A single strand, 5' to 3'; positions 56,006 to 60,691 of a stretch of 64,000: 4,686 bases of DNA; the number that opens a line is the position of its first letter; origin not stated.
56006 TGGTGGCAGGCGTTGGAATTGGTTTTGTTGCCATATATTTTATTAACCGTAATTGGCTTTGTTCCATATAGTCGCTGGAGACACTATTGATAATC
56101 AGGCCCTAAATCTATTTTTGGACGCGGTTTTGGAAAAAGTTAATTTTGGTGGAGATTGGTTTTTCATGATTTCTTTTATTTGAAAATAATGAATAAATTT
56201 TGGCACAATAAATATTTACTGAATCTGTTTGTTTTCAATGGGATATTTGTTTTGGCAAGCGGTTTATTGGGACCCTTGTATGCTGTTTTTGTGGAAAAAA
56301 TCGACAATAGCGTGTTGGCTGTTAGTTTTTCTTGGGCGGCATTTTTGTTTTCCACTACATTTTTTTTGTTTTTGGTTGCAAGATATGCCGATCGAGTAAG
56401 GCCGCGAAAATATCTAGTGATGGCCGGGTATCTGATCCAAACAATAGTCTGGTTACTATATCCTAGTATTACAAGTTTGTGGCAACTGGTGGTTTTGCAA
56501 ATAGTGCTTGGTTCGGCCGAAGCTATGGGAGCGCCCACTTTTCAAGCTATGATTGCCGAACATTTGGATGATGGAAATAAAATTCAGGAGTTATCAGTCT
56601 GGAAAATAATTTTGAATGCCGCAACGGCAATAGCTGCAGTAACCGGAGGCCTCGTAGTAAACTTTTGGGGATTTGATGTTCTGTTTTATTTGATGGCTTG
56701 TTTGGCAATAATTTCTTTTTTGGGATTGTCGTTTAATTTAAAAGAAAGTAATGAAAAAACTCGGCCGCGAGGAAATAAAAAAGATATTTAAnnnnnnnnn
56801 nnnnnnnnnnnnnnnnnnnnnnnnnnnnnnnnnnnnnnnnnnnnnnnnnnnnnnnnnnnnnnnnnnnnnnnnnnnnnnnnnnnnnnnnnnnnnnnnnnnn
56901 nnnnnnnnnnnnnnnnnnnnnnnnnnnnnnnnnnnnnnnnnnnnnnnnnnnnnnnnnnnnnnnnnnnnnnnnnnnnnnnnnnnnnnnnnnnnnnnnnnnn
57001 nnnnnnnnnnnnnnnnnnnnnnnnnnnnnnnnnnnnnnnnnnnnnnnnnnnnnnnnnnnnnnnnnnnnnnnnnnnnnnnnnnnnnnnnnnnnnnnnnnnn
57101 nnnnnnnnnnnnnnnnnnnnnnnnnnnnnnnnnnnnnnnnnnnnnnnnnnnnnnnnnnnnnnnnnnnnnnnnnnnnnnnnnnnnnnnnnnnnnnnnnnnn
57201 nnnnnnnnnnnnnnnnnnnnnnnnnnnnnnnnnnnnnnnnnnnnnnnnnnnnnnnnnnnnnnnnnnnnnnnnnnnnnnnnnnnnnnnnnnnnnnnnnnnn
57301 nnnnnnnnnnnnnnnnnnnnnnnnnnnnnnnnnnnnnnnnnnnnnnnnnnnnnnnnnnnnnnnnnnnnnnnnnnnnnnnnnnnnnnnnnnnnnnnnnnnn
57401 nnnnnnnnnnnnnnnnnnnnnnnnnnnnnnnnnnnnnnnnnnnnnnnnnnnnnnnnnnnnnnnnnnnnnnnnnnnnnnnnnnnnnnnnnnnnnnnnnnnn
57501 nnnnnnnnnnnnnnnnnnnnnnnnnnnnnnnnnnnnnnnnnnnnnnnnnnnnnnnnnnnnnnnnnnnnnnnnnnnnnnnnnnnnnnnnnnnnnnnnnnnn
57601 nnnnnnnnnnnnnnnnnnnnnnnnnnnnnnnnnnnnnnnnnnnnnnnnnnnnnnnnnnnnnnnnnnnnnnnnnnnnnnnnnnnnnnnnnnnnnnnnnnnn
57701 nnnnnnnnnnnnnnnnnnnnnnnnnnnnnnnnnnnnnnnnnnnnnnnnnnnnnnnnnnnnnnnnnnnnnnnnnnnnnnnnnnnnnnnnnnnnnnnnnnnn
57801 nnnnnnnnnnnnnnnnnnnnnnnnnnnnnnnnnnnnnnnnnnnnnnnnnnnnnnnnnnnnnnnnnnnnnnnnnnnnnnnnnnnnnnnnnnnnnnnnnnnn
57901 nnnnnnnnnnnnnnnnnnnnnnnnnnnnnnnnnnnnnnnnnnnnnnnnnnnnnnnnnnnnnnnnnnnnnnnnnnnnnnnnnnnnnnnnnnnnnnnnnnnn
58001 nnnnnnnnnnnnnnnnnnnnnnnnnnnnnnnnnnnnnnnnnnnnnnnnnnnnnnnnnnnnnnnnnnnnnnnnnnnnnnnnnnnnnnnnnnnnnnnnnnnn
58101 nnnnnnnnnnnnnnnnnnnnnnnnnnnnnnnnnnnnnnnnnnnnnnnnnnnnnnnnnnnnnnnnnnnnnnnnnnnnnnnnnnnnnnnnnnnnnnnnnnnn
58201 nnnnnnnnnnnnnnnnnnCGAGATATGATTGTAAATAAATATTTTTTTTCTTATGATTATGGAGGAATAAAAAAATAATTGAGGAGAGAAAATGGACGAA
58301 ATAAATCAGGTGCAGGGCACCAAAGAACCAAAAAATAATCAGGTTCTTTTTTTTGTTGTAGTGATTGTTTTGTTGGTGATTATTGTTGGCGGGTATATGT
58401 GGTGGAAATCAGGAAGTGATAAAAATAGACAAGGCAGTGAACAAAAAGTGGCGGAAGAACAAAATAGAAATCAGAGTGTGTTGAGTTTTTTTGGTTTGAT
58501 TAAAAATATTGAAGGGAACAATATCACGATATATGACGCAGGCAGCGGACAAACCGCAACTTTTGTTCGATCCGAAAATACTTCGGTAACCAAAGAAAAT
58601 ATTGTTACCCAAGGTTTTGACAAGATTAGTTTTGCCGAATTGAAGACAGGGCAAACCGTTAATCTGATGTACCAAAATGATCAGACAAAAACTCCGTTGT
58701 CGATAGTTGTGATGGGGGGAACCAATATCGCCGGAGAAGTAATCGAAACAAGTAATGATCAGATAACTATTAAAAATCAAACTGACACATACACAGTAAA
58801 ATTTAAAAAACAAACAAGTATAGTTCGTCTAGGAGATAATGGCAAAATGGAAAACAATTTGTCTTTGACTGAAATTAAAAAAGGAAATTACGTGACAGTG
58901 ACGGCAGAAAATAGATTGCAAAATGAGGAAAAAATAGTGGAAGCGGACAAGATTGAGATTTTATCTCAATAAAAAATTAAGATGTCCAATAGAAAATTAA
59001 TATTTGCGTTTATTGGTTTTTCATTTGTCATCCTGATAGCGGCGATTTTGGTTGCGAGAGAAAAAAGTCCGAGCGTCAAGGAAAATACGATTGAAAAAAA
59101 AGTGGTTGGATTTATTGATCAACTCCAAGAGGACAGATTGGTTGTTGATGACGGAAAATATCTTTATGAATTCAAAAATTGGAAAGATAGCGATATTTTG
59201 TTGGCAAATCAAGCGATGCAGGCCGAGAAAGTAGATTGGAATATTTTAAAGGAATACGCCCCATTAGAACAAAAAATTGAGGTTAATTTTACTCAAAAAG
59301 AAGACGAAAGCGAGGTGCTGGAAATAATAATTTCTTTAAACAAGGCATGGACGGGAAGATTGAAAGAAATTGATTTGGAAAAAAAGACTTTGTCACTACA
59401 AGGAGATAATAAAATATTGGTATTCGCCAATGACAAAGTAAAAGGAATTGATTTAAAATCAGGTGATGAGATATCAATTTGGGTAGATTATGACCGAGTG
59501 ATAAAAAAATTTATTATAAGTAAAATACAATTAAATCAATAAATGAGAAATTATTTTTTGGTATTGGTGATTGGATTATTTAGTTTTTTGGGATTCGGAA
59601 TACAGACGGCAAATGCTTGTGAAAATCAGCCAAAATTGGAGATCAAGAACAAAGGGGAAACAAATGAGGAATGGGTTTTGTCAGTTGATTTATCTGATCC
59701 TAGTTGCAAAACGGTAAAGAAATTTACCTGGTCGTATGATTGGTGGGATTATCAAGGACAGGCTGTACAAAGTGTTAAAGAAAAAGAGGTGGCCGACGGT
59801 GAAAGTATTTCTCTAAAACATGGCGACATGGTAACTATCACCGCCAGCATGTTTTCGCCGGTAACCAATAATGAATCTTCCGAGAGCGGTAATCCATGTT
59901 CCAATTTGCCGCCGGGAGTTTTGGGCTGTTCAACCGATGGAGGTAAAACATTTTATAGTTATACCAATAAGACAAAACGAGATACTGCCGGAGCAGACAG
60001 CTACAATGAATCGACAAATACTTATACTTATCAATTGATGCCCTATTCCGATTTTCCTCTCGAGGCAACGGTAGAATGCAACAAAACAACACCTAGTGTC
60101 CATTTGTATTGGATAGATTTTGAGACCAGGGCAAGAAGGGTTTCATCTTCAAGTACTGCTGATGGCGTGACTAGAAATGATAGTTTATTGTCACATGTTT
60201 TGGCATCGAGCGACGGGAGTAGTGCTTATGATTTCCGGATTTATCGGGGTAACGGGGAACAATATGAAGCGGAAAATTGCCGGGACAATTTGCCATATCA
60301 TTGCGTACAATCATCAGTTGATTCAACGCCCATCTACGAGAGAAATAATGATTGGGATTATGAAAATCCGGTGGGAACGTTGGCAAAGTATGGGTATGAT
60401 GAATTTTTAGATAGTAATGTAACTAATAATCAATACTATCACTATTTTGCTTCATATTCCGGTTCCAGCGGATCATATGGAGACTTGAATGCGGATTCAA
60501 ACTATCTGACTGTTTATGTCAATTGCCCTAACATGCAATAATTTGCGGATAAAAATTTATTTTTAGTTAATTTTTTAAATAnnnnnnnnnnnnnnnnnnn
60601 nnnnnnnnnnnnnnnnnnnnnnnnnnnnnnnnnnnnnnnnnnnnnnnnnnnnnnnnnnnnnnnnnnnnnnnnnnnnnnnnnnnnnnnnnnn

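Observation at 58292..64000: Cluster of membrane-anchored or secreted proteins ending in a giant surface protein with Asp-rich Ca-binding repeats, truncated by the window edge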

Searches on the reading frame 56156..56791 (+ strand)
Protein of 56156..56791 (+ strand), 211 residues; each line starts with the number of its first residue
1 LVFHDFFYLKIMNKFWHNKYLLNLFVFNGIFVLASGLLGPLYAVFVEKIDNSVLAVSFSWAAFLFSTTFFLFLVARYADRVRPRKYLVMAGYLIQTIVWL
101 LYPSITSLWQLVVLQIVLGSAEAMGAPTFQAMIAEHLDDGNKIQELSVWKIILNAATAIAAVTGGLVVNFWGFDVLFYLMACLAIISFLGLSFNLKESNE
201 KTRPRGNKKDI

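Call 4: search_protein_families(library=pfam, proteins=[window:56156-56791:+], max_evalue=1)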
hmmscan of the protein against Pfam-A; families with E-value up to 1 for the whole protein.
window:56156-56791:+ (211 aa): 3 families
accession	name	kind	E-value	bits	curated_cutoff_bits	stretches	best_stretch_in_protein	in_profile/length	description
PF07690.21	MFS_1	-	2.4e-24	86.3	33.4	1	25-202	2-181/347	Major Facilitator Superfamily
PF05977.19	MFS_3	-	9.4e-06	24.8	27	1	46-188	37-182/524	Transmembrane secretion effector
PF12832.13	MFS_1_like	-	0.0058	16.1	25.2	1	36-204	16-190/373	MFS_1 like family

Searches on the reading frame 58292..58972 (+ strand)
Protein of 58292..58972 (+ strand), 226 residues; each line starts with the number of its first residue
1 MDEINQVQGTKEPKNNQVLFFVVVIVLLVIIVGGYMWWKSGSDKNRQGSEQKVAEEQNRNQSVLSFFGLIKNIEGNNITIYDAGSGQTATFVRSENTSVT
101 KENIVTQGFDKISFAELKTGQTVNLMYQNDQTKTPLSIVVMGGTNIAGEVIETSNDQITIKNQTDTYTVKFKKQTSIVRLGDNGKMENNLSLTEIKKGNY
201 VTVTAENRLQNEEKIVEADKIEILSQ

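Call 4: search_protein_families(library=pfam, proteins=[window:58292-58972:+], max_evalue=1)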
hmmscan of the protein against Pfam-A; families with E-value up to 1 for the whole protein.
window:58292-58972:+ (226 aa): 6 families
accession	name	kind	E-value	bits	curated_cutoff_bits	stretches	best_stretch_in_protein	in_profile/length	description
PF17359.7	DUF5385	-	0.02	15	25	1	16-59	2-45/217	Family of unknown function (DUF5385)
PF17329.7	DUF5367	-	0.026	15.2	25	1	17-48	10-41/98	Family of unknown function (DUF5367)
PF05975.17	EcsB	-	0.1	11.9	30.7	1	22-69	187-234/383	Bacterial ABC transporter protein EcsB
PF09889.16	DUF2116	-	0.15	12.5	26.8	1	11-32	33-54/59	Probable treble clef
PF15997.11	DUF4772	-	0.17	13.1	27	1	94-132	55-93/112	Domain of unknown function (DUF4772)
PF14831.11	DUF4484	-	0.28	11.6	25.6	1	34-66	13-42/184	Domain of unknown function (DUF4484)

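Call 5: search_protein_families(library=ncbifam, proteins=[window:58292-58972:+], max_evalue=1)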
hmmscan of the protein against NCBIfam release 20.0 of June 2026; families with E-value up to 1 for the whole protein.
window:58292-58972:+ (226 aa): 7 families
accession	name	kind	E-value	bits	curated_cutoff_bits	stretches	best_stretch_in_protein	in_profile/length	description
NF005435.1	PRK07021.1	equivalog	4.7e-05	23.3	131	1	14-63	5-55/157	flagellar basal body-associated protein FliL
NF006283.1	PRK08455.1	equivalog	9.3e-05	22.1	187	1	2-62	2-64/182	flagellar basal body-associated protein FliL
NF004285.1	PRK05696.1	equivalog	0.00053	19.8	179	1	9-62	12-65/171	flagellar basal body-associated protein FliL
NF045517.1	halo_surf_dom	domain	0.00075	19.6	40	1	154-212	22-79/88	BGTF surface domain-containing protein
NF042931.1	SAG1386_EF1546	equivalog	0.006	16.7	80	1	10-59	21-72/158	SAG1386/EF1546 family surface-associated protein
TIGR00739.1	yajC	equivalog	0.006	16.6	44.2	0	22-84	3-68/84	preprotein translocase subunit YajC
NF009420.1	PRK12785.1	equivalog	0.063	13.1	197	1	7-57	9-58/161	flagellar basal body-associated protein FliL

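Call 69: search_protein_families(library=ncbifam, proteins=[window:58292-58972:+], max_evalue=0.01)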
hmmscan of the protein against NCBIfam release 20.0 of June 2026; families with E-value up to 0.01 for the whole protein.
window:58292-58972:+ (226 aa): 6 families
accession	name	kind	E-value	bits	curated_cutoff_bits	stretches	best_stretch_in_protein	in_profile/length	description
NF005435.1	PRK07021.1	equivalog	4.7e-05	23.3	131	1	14-63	5-55/157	flagellar basal body-associated protein FliL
NF006283.1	PRK08455.1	equivalog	9.3e-05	22.1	187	1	2-62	2-64/182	flagellar basal body-associated protein FliL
NF004285.1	PRK05696.1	equivalog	0.00053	19.8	179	1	9-62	12-65/171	flagellar basal body-associated protein FliL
NF045517.1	halo_surf_dom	domain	0.00075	19.6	40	0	154-212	22-79/88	BGTF surface domain-containing protein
NF042931.1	SAG1386_EF1546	equivalog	0.006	16.7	80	0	10-59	21-72/158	SAG1386/EF1546 family surface-associated protein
TIGR00739.1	yajC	equivalog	0.006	16.6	44.2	0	22-84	3-68/84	preprotein translocase subunit YajC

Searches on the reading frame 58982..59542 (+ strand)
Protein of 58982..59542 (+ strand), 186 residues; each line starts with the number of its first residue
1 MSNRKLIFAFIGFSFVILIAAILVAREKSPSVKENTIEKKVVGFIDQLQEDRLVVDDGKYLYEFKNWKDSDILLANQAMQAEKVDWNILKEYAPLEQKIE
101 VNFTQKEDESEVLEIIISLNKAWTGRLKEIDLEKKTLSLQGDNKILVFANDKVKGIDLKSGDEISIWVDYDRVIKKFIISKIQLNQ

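Call 4: search_protein_families(library=pfam, proteins=[window:58982-59542:+], max_evalue=1)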
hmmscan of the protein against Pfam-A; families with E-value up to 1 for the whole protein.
window:58982-59542:+ (186 aa): 1 family
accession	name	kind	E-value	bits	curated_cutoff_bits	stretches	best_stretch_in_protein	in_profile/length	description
PF00139.26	Lectin_legB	-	0.11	12.4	26.3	1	152-180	154-182/250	Legume lectin domain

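Call 5: search_protein_families(library=ncbifam, proteins=[window:58982-59542:+], max_evalue=1)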
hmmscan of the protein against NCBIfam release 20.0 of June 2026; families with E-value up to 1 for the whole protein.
window:58982-59542:+ (186 aa): 1 family
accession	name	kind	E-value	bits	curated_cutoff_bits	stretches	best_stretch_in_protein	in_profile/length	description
NF041516.1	PA2928_fam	subfamily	0.17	11.2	70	1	121-164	81-124/376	PA2928 family protein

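Call 69: search_protein_families(library=ncbifam, proteins=[window:58982-59542:+], max_evalue=0.01)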
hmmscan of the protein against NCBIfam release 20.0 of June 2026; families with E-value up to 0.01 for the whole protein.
window:58982-59542:+ (186 aa): 0 families

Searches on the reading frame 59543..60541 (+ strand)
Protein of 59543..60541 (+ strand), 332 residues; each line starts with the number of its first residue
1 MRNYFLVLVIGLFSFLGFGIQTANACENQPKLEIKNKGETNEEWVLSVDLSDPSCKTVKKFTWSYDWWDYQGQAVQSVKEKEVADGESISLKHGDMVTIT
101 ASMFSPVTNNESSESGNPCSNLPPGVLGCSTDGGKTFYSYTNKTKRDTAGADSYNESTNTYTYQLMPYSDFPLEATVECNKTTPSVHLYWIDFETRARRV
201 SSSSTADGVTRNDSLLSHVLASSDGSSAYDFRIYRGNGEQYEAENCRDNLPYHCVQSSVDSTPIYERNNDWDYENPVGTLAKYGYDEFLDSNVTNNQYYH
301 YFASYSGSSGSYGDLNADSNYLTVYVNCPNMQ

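Call 4: search_protein_families(library=pfam, proteins=[window:59543-60541:+], max_evalue=1)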
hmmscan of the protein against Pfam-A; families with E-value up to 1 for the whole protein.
window:59543-60541:+ (332 aa): 1 family
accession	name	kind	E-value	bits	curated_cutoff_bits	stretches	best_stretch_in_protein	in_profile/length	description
PF24547.1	DUF7601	-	0.2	12.7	27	1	35-100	11-69/116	Domain of unknown function (DUF7601)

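Call 5: search_protein_families(library=ncbifam, proteins=[window:59543-60541:+], max_evalue=1)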
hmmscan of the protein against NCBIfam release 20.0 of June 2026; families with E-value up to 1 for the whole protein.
window:59543-60541:+ (332 aa): 0 families

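Call 7: find_encoding_contigs(protein=window:59543-60541:+, flank=10000, max_places=6)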
Protein window:59543-60541:+ (332 aa): no gene with exactly this product is on record in the collection.

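Call 69: search_protein_families(library=ncbifam, proteins=[window:59543-60541:+], max_evalue=0.01)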
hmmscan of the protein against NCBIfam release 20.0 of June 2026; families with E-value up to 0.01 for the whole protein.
window:59543-60541:+ (332 aa): 0 families
